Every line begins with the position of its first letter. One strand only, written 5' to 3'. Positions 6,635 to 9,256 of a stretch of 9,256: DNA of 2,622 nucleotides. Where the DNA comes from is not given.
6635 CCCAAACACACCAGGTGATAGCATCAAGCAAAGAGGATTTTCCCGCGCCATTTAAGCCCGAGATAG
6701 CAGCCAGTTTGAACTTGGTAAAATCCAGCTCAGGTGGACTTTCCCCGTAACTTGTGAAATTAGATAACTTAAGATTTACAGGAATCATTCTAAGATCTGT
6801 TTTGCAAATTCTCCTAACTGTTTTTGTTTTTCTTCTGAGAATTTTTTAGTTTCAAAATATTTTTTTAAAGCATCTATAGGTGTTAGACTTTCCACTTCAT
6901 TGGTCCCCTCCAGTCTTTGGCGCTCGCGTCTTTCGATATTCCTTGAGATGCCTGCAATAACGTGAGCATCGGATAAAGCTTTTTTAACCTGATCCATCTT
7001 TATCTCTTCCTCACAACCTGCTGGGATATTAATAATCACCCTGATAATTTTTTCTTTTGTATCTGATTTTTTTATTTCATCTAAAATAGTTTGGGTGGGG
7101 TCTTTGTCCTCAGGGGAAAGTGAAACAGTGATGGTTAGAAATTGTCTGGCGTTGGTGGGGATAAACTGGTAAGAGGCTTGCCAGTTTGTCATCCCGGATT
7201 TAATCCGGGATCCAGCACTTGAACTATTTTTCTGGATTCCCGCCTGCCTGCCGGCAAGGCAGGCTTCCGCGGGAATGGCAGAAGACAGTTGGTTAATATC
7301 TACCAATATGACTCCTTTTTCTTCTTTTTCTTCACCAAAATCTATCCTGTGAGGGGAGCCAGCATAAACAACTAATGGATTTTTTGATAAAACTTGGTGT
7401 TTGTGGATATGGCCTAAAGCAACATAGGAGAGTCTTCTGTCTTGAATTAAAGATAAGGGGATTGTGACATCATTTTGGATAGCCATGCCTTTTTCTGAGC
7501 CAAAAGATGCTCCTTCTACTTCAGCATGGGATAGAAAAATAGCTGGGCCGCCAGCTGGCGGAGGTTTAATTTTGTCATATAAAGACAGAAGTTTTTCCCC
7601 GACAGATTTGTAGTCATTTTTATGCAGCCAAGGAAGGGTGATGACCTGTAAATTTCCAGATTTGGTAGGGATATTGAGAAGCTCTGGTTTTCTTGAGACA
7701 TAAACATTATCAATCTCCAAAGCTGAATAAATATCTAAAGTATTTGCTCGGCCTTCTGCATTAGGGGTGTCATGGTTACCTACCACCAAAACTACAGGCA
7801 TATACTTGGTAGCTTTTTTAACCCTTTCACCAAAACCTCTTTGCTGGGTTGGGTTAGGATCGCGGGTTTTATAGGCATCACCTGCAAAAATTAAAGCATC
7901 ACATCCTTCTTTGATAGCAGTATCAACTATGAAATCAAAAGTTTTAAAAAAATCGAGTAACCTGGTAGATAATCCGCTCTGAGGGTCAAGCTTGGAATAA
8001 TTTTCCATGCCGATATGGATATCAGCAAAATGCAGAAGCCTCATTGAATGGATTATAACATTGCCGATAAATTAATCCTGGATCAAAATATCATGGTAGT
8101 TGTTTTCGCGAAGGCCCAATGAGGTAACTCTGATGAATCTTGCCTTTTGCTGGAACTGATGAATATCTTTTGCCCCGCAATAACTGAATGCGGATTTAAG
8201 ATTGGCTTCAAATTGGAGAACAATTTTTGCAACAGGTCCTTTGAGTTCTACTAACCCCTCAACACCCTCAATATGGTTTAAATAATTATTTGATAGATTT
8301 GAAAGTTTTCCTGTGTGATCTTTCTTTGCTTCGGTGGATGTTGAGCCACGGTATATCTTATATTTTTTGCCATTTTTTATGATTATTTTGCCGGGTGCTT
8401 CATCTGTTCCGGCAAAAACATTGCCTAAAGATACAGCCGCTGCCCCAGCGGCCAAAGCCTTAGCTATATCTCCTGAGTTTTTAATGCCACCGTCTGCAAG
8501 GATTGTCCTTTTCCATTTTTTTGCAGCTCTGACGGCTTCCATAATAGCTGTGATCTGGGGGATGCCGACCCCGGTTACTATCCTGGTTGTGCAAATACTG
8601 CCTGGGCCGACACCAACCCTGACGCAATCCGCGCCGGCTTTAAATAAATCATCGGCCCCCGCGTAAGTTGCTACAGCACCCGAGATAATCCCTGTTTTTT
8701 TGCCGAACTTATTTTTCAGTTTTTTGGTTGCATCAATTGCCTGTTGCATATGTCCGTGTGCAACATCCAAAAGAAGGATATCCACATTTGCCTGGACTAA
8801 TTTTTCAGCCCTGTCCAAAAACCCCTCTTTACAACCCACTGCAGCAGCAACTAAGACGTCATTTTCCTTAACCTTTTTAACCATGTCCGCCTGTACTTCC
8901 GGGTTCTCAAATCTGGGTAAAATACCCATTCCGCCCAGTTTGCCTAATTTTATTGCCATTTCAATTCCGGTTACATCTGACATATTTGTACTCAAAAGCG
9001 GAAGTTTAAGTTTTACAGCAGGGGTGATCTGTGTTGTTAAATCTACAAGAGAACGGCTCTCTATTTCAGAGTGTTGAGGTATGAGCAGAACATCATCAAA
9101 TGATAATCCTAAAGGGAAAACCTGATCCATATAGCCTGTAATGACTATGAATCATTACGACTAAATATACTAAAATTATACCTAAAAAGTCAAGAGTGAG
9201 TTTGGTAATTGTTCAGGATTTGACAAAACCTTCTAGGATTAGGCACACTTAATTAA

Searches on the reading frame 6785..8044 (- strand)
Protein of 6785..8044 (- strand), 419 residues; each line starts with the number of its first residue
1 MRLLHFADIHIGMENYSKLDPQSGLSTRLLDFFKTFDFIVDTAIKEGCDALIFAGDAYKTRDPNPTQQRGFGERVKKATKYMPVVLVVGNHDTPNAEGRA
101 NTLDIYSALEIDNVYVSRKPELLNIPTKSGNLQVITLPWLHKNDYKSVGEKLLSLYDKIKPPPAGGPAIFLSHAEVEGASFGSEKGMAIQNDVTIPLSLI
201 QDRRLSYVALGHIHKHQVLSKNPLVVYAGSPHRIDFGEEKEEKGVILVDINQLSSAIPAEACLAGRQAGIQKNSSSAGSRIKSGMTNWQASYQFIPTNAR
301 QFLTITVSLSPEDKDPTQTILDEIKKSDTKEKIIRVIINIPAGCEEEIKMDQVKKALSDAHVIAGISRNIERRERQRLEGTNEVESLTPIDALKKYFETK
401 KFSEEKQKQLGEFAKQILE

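Call 69: search_protein_families(library=pfam, max_evalue=0.001, proteins=[window:6785-8044:-])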
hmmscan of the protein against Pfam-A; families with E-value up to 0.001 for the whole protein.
window:6785-8044:- (419 aa): 2 families
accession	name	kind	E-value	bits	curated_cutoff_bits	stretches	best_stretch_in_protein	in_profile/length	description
PF00149.33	Metallophos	-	1.4e-13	52.2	21.5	1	1-215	1-190/191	Calcineurin-like phosphoesterase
PF12850.12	Metallophos_2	-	4.9e-07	30.3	27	1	1-251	1-152/154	Calcineurin-like phosphoesterase superfamily domain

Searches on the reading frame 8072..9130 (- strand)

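Call 69: search_protein_families(library=pfam, max_evalue=0.001, proteins=[window:8072-9130:-])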
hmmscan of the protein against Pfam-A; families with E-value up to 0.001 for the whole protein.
window:8072-9130:- (352 aa): 4 families
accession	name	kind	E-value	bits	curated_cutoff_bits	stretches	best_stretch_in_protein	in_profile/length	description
PF00478.31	IMPDH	-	1.7e-116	389.4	25.6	1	8-346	1-345/345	IMP dehydrogenase / GMP reductase domain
PF01070.24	FMN_dh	-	1.5e-07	31.2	24.9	1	190-239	257-305/350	FMN-dependent dehydrogenase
PF03060.21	NMO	-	1.2e-05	25.3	28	1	148-253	138-239/331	Nitronate monooxygenase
PF01645.23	Glu_synthase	-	0.00039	20.2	20.4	1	160-237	223-305/369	Conserved region in glutamate synthase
